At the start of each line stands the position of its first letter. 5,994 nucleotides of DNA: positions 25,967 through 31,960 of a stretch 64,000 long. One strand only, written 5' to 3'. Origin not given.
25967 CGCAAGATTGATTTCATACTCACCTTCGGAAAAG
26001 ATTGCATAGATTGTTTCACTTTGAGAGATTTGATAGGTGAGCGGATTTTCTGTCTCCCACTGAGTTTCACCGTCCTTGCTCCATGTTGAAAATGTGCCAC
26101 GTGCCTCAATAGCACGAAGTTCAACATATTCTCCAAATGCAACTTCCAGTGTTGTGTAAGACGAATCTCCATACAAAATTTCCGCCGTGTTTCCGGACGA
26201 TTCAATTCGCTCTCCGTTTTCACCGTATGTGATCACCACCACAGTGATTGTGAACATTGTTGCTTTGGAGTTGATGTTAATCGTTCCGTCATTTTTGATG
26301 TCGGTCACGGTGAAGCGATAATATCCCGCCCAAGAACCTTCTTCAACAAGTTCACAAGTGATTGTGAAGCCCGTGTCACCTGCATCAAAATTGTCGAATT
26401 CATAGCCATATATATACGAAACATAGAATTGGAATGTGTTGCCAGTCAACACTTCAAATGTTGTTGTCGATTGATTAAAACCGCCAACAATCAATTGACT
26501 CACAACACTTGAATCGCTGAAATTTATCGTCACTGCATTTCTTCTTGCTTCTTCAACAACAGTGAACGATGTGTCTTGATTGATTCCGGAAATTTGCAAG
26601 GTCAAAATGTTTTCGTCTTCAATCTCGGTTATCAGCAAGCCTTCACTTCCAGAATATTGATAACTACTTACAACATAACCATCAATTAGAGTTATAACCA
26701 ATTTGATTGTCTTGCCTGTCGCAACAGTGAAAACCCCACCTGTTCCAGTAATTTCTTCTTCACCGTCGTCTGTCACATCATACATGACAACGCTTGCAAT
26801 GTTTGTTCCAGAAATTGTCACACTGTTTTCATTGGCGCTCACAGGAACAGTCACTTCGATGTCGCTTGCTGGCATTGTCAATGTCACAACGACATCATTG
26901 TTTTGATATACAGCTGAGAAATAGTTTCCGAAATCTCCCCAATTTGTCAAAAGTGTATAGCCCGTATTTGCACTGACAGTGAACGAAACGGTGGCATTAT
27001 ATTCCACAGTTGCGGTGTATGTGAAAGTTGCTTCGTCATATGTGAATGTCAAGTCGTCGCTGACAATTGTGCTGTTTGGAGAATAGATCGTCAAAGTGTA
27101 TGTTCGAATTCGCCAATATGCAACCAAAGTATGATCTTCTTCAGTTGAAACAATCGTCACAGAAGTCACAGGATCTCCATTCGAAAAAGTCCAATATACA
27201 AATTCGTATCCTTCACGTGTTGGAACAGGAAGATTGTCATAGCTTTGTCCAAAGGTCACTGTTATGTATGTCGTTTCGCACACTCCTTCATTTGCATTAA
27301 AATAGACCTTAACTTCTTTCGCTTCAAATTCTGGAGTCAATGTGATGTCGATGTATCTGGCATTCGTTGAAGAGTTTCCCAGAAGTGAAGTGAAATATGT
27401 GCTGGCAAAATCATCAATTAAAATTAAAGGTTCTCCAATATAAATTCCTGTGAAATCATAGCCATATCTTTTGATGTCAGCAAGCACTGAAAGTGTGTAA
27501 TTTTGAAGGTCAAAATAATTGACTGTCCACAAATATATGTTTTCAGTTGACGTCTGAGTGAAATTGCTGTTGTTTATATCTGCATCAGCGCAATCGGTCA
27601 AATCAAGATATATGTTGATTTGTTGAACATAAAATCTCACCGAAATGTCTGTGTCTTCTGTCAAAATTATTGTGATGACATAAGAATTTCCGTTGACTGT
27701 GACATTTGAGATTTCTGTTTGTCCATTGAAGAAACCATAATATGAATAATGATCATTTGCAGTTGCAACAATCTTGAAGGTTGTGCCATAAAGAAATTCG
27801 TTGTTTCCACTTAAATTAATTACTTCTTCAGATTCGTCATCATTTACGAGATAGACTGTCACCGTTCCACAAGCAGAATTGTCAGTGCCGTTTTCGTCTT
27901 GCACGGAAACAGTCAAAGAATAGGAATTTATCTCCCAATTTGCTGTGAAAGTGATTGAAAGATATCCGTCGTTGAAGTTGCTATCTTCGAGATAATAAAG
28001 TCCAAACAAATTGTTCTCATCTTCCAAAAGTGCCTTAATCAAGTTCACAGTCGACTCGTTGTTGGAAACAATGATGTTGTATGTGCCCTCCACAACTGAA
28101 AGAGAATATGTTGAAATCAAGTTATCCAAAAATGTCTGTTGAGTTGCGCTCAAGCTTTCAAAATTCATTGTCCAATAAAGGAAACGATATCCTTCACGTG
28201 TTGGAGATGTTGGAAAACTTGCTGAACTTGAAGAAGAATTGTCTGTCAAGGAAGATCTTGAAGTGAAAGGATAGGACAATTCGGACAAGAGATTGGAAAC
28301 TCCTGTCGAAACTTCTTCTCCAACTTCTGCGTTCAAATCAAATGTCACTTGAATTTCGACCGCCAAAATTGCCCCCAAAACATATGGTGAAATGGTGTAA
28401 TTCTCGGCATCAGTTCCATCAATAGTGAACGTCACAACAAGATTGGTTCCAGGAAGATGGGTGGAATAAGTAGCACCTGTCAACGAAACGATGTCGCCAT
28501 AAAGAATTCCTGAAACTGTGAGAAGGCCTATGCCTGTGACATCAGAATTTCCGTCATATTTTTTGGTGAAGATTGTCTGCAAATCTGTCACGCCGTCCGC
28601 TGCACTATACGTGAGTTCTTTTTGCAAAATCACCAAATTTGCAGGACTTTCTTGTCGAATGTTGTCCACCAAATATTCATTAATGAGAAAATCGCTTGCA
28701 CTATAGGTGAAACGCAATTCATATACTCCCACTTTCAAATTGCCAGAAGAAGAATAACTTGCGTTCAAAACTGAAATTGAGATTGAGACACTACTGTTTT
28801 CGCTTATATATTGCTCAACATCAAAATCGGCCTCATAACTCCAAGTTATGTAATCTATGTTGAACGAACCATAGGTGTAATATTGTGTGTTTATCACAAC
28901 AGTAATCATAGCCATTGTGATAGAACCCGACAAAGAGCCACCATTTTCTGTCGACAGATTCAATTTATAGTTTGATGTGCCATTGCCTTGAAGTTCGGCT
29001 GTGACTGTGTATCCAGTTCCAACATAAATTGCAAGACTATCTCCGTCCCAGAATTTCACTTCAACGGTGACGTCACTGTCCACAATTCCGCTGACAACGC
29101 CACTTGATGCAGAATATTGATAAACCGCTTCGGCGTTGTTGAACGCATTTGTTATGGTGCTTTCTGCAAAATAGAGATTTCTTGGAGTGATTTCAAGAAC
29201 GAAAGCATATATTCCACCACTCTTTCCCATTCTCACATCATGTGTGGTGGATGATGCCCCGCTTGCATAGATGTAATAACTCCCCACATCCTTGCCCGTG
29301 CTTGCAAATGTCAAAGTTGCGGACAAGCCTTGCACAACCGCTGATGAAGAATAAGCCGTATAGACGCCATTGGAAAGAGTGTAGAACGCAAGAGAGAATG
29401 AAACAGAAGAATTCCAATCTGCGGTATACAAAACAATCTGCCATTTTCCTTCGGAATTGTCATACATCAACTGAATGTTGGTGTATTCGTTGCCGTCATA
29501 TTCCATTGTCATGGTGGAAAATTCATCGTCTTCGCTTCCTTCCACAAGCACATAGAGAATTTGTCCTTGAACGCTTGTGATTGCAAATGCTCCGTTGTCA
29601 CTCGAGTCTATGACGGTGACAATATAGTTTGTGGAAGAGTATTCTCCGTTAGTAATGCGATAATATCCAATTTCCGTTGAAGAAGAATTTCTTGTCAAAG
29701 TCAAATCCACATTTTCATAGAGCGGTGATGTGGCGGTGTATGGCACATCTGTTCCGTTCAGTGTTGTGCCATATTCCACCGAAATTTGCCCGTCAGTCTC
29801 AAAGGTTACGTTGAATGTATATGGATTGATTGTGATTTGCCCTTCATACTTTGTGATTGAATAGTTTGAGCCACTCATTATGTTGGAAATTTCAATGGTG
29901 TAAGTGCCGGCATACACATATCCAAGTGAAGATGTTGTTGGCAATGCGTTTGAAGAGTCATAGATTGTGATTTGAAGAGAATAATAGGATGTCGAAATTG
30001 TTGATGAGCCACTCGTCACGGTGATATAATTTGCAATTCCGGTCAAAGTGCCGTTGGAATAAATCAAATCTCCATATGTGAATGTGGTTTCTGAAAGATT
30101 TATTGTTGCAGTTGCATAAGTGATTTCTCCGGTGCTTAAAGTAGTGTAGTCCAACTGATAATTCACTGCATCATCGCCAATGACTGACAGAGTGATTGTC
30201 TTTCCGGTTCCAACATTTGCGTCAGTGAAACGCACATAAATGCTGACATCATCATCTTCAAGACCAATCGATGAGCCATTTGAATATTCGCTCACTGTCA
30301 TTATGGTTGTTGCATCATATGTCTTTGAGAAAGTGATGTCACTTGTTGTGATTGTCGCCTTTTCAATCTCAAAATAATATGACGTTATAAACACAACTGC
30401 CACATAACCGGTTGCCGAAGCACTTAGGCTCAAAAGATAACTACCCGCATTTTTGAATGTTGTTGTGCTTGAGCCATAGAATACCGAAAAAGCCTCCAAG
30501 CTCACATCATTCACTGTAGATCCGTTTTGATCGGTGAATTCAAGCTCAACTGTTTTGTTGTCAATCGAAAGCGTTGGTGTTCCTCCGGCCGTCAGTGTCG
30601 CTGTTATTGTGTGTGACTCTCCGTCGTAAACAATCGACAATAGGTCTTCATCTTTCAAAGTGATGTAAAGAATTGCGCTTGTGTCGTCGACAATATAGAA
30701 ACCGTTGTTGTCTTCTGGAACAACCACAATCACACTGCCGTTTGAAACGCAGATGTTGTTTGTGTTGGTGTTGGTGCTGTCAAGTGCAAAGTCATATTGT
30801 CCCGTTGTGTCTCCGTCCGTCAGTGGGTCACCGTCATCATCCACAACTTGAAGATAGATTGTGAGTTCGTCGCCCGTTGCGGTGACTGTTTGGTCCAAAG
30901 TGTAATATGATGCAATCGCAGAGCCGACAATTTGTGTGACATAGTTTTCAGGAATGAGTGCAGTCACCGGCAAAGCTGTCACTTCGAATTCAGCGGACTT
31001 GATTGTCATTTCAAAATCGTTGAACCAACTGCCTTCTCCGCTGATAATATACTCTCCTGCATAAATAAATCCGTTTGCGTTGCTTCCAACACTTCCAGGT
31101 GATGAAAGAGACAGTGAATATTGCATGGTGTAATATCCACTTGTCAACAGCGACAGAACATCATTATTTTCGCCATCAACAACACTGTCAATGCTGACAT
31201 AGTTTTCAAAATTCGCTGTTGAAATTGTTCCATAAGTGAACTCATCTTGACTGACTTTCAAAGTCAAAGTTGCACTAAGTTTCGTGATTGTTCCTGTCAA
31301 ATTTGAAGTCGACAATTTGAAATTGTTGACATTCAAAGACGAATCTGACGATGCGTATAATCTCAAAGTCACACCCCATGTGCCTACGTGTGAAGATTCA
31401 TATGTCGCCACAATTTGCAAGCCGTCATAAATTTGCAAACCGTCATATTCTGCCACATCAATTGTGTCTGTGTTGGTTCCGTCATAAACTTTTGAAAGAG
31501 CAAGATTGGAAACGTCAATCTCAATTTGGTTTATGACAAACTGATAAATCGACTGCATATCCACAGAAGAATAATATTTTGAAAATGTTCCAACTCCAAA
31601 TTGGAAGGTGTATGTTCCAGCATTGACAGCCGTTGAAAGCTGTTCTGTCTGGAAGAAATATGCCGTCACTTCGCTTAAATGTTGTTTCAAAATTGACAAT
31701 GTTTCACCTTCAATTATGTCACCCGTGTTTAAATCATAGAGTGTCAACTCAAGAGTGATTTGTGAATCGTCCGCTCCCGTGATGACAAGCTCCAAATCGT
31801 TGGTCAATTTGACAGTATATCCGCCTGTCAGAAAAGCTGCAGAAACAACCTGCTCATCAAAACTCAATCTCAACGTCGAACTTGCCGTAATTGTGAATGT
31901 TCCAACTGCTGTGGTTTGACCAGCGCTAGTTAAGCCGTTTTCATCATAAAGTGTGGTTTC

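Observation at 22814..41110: A single 18.3-kb ORF encodes a ~6,100-aa mosaic surface protein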

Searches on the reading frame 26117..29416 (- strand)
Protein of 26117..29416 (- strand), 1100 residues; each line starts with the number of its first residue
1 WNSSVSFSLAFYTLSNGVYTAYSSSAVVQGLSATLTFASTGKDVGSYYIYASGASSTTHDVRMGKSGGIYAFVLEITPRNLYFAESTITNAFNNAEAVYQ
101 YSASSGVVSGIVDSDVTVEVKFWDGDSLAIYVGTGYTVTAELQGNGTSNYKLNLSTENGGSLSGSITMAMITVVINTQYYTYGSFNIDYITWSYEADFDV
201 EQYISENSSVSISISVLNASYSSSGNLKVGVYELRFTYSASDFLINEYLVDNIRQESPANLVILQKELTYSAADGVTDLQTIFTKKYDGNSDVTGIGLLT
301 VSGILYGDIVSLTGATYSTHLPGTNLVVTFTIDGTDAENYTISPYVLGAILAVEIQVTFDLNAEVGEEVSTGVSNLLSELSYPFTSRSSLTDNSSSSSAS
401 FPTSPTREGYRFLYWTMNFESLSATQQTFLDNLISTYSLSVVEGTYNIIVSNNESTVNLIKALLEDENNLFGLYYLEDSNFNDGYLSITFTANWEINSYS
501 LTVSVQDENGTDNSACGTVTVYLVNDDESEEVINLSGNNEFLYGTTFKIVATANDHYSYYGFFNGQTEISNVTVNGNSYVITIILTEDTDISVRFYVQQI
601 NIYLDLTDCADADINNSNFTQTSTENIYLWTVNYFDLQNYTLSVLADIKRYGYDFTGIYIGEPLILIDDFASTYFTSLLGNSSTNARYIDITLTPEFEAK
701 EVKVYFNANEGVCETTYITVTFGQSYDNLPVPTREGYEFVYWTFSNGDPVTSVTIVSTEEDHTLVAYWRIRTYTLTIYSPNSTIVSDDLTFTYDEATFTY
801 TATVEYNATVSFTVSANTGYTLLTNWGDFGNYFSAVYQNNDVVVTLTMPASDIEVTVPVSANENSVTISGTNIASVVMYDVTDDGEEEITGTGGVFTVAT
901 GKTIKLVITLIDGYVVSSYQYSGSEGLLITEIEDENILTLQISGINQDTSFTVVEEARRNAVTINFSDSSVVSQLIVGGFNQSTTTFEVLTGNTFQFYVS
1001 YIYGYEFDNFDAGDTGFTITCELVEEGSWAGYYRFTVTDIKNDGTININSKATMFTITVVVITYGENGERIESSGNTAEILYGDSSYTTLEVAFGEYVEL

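Call 5: search_protein_families(library=pfam, proteins=[window:26117-29416:-], max_evalue=0.1)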
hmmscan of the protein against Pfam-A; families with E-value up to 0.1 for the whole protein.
window:26117-29416:- (1100 aa): 2 families
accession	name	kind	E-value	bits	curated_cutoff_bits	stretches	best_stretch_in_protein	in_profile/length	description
PF09479.16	Flg_new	-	5.6e-11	42.8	27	1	703-766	2-64/65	Listeria-Bacteroides repeat domain (List_Bact_rpt)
PF18998.6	Flg_new_2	-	0.0073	16.7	23.6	1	797-856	12-66/73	Divergent InlB B-repeat domain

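Call 85: search_protein_families(library=ncbifam, proteins=[window:26117-29416:-], max_evalue=0.01)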
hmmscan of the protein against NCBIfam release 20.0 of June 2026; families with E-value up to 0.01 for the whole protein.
window:26117-29416:- (1100 aa): 1 family
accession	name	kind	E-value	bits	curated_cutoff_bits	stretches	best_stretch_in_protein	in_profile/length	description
TIGR02543.1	List_Bact_rpt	repeat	0.0056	17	20.95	1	732-769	1-41/44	TIGR02543 family repeat protein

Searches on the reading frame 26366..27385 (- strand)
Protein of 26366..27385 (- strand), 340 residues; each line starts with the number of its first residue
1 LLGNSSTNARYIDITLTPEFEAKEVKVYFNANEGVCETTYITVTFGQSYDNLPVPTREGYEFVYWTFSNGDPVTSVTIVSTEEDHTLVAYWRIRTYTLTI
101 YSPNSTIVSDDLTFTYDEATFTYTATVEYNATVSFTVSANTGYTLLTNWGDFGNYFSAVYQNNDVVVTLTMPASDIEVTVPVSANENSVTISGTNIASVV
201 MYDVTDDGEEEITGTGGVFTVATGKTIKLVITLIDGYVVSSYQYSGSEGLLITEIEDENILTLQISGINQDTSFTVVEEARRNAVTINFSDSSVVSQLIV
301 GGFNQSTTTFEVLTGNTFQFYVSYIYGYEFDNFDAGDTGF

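Call 38: search_protein_families(library=pfam, proteins=[window:26366-27385:-], max_evalue=1)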
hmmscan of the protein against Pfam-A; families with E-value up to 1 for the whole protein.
window:26366-27385:- (340 aa): 3 families
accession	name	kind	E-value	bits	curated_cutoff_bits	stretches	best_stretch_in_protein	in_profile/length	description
PF09479.16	Flg_new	-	3.3e-09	37.2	27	1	26-89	2-64/65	Listeria-Bacteroides repeat domain (List_Bact_rpt)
PF18998.6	Flg_new_2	-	0.0074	16.7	23.6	2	120-179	12-66/73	Divergent InlB B-repeat domain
PF04072.20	LCM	-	0.11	12.8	22.3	1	224-316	81-170/187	Leucine carboxyl methyltransferase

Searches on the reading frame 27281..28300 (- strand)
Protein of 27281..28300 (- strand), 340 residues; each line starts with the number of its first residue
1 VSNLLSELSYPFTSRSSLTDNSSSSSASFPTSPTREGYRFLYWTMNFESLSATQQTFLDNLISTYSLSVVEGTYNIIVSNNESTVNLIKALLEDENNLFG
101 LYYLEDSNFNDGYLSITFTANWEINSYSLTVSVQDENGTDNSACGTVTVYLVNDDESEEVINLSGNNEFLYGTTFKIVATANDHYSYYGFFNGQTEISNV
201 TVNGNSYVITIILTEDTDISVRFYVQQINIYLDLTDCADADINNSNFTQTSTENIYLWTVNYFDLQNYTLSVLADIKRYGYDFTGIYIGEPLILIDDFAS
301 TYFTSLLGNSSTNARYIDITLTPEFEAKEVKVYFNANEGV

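Call 38: search_protein_families(library=pfam, proteins=[window:27281-28300:-], max_evalue=1)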
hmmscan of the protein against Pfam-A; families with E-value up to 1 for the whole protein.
window:27281-28300:- (340 aa): 2 families
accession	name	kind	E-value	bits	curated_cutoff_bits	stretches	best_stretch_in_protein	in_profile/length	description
PF09479.16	Flg_new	-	9.4e-05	22.9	27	1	22-48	17-43/65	Listeria-Bacteroides repeat domain (List_Bact_rpt)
PF18998.6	Flg_new_2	-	0.065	13.7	23.6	0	165-221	15-67/73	Divergent InlB B-repeat domain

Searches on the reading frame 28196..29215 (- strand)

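Call 38: search_protein_families(library=pfam, proteins=[window:28196-29215:-], max_evalue=1)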
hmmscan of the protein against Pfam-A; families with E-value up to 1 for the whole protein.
window:28196-29215:- (340 aa): 2 families
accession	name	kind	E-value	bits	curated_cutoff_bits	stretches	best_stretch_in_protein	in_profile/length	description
PF18657.6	YDG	-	2e-08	34.8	25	1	215-276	12-81/85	YDG domain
PF16855.10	Soc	-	0.097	13.6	27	1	215-253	7-44/74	Small outer capsid protein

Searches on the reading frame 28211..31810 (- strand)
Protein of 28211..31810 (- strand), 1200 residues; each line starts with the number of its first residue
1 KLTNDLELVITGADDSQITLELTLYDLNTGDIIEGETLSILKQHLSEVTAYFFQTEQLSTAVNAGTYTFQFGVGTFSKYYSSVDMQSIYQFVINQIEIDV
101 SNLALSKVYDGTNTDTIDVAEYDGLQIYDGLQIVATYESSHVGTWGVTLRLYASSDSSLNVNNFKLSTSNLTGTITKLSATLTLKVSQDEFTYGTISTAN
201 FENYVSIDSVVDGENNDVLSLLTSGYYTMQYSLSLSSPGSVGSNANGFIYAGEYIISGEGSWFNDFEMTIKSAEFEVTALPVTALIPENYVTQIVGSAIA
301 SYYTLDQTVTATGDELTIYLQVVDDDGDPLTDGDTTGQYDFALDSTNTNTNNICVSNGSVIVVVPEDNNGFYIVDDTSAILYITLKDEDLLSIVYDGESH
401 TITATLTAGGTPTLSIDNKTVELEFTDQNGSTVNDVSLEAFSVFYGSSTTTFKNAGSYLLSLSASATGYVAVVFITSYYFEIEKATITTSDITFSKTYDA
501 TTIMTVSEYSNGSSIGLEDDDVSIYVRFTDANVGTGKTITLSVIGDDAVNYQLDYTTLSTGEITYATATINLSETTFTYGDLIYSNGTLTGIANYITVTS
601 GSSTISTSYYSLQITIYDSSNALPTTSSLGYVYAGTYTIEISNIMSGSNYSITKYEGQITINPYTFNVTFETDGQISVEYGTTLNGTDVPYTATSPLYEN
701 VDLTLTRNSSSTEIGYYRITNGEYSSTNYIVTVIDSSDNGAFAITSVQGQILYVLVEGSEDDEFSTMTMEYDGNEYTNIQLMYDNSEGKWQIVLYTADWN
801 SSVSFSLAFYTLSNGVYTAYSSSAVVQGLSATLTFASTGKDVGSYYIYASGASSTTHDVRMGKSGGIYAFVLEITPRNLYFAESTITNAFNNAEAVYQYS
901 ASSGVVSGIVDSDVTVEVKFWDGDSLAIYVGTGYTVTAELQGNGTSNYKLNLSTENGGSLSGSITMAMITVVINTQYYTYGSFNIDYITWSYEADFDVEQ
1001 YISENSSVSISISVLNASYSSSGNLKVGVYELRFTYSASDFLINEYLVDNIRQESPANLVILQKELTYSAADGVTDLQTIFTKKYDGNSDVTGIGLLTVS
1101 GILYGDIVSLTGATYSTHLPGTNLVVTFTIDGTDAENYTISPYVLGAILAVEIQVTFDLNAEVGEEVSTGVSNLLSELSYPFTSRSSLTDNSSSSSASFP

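Call 34: find_homologous_proteins(query=window:28661-31663:-, max_evalue=0.001)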
Query window:28661-31663:-: 8000 candidates shared short words with the query, none scored E <= 0.001.

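Call 48: search_protein_representatives(protein=window:28211-31810:-)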
Query: 1200 residues. Proteins with E-value up to 0.001 (for the whole library): 82; up to 1e-10: 42; up to 1e-30: 33. The best 82 are listed.
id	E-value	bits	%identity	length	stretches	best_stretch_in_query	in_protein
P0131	0.0e+00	1184.6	55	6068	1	2-1200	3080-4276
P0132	1.6e-188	645.5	41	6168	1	2-1197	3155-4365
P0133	6.6e-177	607.1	40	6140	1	2-1198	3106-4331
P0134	1.6e-163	562.8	38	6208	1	2-1198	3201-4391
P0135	5.7e-162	557.6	39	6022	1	2-1196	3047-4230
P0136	2.3e-158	545.7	38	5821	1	5-1198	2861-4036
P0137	1.0e-155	536.9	37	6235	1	1-1197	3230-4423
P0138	8.5e-152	523.9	36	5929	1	2-1196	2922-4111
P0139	6.6e-142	491.2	36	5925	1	17-1197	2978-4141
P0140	8.5e-139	480.9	38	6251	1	9-1197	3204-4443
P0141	4.7e-138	478.4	34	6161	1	11-1197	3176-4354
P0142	2.0e-137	476.3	35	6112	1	2-1197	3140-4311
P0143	6.6e-136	471.3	36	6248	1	1-1198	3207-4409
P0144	7.4e-136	471.1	34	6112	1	2-1196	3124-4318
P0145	3.0e-135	469.1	34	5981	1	15-1196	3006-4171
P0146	6.6e-135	468.0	33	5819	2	2-1196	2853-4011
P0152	4.6e-105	369.2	35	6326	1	7-1194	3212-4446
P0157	1.9e-93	330.7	31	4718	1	18-1199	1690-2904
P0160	7.5e-86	305.6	33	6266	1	5-1193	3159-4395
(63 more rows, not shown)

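Call 50: list_cluster_members(proteins=[P0131, P0132, P0133, P0134, P0136, P0140, P0146, P0152, P0157, P0160])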
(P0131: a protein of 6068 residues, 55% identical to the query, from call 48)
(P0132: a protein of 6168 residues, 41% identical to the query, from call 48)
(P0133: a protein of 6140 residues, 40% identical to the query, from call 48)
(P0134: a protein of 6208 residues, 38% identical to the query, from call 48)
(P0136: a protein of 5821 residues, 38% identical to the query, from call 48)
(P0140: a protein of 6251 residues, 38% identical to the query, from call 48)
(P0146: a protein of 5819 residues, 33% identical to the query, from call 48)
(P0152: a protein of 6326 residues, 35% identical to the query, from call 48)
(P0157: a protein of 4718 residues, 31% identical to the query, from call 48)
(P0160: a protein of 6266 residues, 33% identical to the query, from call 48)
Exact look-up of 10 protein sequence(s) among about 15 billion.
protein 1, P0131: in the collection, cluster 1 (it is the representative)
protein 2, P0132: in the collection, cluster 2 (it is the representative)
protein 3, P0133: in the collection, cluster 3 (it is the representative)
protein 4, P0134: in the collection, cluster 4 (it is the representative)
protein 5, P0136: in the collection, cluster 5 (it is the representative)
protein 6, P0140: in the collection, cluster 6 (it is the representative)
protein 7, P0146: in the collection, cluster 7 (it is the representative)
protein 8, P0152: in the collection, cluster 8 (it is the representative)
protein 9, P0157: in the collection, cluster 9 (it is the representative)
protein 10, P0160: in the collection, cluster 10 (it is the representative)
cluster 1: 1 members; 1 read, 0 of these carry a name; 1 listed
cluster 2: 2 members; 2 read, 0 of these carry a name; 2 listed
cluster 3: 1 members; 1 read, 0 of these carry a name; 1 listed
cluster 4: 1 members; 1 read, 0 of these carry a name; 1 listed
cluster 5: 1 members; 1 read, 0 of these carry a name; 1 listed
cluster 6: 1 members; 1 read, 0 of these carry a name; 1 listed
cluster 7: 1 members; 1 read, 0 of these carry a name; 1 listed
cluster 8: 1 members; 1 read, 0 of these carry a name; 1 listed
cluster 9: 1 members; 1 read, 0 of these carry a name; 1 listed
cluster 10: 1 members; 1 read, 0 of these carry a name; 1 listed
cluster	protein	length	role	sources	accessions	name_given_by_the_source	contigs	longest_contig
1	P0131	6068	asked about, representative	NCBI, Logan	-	-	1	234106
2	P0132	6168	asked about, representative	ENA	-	-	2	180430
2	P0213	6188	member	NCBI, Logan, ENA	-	-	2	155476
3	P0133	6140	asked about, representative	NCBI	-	-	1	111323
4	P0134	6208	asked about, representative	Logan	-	-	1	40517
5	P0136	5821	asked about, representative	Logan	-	-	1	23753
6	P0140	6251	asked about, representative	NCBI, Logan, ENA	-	-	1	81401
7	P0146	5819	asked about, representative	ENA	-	-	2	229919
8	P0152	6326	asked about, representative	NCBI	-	-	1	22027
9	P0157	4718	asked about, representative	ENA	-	-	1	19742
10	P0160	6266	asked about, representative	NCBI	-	-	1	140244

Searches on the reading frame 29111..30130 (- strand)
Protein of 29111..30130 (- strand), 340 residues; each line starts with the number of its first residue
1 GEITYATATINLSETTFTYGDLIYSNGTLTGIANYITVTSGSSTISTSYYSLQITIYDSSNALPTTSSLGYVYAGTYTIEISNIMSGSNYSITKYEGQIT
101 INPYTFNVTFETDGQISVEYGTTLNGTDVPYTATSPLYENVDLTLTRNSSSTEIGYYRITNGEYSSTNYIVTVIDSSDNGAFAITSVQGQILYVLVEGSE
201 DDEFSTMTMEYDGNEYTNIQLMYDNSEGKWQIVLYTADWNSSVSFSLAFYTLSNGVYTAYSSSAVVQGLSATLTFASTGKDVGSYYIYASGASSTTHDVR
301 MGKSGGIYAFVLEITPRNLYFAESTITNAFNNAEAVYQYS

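Call 38: search_protein_families(library=pfam, proteins=[window:29111-30130:-], max_evalue=1)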
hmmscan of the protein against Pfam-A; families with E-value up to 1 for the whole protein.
window:29111-30130:- (340 aa): 3 families
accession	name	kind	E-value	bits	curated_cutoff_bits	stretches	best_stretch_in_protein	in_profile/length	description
PF18676.6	MBG_2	-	0.018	16.1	25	2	266-295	27-60/72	MBG domain (YGX type)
PF25155.1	NTF2_YvbJ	-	0.37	12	25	1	156-232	45-119/123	YvbJ NTF2-like domain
PF15417.11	DUF4624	-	0.99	9.8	25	1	59-113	71-123/132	Domain of unknown function (DUF4624)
